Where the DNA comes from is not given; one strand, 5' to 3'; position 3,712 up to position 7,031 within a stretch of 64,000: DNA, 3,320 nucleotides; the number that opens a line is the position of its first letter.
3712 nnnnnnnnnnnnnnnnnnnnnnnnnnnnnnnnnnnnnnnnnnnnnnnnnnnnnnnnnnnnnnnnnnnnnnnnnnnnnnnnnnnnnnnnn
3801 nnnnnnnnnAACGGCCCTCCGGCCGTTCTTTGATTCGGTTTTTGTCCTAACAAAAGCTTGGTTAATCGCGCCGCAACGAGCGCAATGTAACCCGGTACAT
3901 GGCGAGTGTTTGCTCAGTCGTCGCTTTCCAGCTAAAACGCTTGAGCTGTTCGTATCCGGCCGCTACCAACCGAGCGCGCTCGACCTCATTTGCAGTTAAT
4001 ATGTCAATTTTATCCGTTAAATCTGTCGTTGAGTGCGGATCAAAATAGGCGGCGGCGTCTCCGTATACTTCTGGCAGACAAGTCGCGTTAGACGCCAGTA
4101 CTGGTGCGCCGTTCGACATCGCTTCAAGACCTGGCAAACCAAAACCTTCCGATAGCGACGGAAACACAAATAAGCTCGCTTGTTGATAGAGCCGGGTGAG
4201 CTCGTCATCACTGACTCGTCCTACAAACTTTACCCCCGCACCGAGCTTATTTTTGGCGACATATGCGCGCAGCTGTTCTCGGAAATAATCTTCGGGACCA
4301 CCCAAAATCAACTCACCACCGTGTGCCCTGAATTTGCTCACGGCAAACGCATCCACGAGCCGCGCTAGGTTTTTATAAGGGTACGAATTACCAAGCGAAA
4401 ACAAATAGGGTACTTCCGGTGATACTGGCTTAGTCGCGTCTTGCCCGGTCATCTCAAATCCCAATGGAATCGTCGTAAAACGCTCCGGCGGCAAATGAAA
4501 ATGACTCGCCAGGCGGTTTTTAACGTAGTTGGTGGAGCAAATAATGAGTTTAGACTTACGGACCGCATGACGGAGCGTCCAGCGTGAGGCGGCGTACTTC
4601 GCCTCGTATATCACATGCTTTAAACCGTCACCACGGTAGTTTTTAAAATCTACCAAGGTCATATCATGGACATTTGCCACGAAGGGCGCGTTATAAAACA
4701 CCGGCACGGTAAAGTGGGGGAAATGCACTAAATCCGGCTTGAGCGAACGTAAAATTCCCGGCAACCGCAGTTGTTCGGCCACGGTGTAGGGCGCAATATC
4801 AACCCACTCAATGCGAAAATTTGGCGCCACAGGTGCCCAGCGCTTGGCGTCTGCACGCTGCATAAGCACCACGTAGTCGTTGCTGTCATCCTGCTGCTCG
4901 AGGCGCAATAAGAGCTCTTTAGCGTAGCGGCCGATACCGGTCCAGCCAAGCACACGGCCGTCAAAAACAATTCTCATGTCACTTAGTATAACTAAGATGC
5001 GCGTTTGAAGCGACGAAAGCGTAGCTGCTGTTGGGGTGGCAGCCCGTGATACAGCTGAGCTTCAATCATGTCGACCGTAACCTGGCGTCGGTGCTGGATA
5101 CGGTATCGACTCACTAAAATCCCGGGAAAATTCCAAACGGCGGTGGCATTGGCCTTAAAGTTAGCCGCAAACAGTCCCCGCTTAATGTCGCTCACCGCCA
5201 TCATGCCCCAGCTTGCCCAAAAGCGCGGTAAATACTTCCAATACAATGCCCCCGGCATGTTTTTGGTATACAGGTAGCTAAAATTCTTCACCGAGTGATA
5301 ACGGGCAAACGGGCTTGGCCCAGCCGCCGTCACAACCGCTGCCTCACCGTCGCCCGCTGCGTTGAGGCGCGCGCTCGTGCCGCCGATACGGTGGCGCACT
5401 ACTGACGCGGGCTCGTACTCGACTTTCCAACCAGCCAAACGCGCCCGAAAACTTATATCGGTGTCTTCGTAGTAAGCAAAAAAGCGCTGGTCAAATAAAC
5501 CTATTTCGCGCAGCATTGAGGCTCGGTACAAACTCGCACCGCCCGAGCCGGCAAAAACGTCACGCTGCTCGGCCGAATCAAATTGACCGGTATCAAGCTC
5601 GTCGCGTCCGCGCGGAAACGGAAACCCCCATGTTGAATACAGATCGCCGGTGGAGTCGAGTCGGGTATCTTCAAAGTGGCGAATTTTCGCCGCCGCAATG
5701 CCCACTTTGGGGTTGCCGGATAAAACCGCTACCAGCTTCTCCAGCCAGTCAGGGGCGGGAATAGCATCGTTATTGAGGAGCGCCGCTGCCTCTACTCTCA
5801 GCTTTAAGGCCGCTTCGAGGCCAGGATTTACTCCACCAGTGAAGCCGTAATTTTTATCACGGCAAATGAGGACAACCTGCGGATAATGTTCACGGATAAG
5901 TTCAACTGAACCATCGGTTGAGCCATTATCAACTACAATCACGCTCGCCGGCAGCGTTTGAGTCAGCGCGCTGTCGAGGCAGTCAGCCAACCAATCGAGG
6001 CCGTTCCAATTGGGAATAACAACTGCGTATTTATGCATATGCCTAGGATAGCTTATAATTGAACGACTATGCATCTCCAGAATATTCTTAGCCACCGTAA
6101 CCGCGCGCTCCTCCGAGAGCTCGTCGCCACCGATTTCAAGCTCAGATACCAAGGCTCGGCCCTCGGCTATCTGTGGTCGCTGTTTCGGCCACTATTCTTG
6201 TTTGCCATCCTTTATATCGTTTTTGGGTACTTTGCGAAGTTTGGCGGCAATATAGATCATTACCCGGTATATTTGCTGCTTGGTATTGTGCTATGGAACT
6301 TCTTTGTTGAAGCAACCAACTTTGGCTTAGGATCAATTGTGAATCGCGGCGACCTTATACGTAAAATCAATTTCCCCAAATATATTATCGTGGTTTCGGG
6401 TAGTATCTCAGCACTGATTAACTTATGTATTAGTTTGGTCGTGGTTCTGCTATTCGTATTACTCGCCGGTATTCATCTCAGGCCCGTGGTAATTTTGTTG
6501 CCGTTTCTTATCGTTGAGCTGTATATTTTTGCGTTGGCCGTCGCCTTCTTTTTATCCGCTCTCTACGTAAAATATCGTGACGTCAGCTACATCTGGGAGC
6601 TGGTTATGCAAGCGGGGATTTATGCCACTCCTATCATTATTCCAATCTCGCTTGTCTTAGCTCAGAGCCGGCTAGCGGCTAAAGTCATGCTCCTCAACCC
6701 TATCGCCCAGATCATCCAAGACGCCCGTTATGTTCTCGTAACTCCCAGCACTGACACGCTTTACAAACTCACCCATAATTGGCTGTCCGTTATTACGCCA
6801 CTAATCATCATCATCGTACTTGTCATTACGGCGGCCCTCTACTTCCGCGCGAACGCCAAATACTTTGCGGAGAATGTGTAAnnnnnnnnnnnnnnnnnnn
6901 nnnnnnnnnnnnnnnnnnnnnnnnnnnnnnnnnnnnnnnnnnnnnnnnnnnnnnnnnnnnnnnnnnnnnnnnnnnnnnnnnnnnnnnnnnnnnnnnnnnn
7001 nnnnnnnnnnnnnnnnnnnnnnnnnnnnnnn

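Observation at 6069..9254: Wzm/Wzt exporter with an extended Wzt C-terminus, immediately followed by a zinc-ribbon methyltransferase with a coiled-coil tail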

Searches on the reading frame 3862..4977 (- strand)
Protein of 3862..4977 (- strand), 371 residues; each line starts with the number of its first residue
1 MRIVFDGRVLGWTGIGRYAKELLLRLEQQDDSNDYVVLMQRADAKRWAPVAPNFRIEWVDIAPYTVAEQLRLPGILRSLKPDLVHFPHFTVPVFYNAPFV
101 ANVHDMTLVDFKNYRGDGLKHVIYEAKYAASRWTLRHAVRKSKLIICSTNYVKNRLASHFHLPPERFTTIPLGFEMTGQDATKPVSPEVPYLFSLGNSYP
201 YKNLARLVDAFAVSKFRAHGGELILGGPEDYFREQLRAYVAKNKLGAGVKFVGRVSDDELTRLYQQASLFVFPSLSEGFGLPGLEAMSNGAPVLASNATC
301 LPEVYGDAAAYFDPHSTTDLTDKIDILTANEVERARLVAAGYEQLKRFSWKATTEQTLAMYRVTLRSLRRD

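Call 5: search_protein_families(library=pfam, proteins=[window:3862-4977:-], max_evalue=0.01)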
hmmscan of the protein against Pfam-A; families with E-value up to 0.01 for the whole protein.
window:3862-4977:- (371 aa): 6 families
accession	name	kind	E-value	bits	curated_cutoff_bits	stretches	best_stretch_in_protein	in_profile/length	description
PF00534.26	Glycos_transf_1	-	1.8e-27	96.4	26.4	1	188-343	14-171/172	Glycosyl transferases group 1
PF13692.12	Glyco_trans_1_4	-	3.7e-22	79.6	27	1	191-328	3-140/142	Glycosyl transferases group 1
PF13439.12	Glyco_transf_4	-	2e-15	57.7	28.5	1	13-174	2-166/170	Glycosyltransferase Family 4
PF20706.3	GT4-conflict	-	1.2e-12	47.9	26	1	133-301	138-316/385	Family 4 Glycosyltransferase in conflict systems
PF13524.12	Glyco_trans_1_2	-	9.9e-10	39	25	1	224-358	18-143/144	Glycosyl transferase-like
PF13579.12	Glyco_trans_4_4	-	5.5e-08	33.8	29.7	1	13-173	1-158/158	Glycosyl transferase 4-like domain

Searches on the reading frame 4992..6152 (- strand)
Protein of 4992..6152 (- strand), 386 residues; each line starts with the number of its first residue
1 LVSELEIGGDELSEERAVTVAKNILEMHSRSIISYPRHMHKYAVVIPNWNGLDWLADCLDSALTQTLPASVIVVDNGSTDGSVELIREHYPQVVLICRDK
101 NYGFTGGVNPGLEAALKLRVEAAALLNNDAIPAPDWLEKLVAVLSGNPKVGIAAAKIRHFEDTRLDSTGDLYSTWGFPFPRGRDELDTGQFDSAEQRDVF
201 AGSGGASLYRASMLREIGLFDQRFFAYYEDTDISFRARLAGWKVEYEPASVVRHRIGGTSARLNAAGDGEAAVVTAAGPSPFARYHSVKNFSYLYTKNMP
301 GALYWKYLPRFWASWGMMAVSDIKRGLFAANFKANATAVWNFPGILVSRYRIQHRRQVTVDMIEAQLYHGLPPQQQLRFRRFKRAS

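Call 5: search_protein_families(library=pfam, proteins=[window:4992-6152:-], max_evalue=0.01)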
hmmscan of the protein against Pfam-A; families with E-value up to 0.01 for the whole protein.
window:4992-6152:- (386 aa): 3 families
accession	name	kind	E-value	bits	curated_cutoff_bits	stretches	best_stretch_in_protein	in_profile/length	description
PF00535.33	Glycos_transf_2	-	5.6e-24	85.4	23.3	1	44-217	2-167/168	Glycosyl transferase family 2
PF13641.12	Glyco_tranf_2_3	-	8.5e-19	68.9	27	1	41-255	2-212/230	Glycosyltransferase like family 2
PF13632.12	Glyco_trans_2_3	-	4.6e-08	33.6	27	1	125-253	4-122/198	Glycosyl transferase family group 2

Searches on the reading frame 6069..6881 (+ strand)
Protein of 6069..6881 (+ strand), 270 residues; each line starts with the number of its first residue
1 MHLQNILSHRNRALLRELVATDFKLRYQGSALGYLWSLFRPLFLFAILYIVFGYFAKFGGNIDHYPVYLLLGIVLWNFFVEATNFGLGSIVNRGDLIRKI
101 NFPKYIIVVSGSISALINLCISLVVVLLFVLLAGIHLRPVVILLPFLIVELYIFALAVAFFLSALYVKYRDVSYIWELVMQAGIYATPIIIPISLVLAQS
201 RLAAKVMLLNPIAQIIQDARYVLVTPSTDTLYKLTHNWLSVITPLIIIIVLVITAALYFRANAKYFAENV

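Call 5: search_protein_families(library=pfam, proteins=[window:6069-6881:+], max_evalue=0.01)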
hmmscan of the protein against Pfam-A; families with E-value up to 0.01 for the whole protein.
window:6069-6881:+ (270 aa): 1 family
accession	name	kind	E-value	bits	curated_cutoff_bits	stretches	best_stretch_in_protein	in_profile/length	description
PF01061.29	ABC2_membrane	-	2.8e-13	50.3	26.9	1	15-222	3-209/211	ABC-2 type transporter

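Call 33: search_protein_families(library=ncbifam, proteins=[window:6069-6881:+], max_evalue=0.001)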
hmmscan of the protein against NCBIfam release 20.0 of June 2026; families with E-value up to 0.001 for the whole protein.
window:6069-6881:+ (270 aa): 1 family
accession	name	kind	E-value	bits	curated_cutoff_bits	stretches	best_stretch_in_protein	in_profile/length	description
NF050109.1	galactan_ABC_perm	equivalog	2.3e-12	47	380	1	9-266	18-271/272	galactan export ABC transporter permease subunit Wzm/RfbD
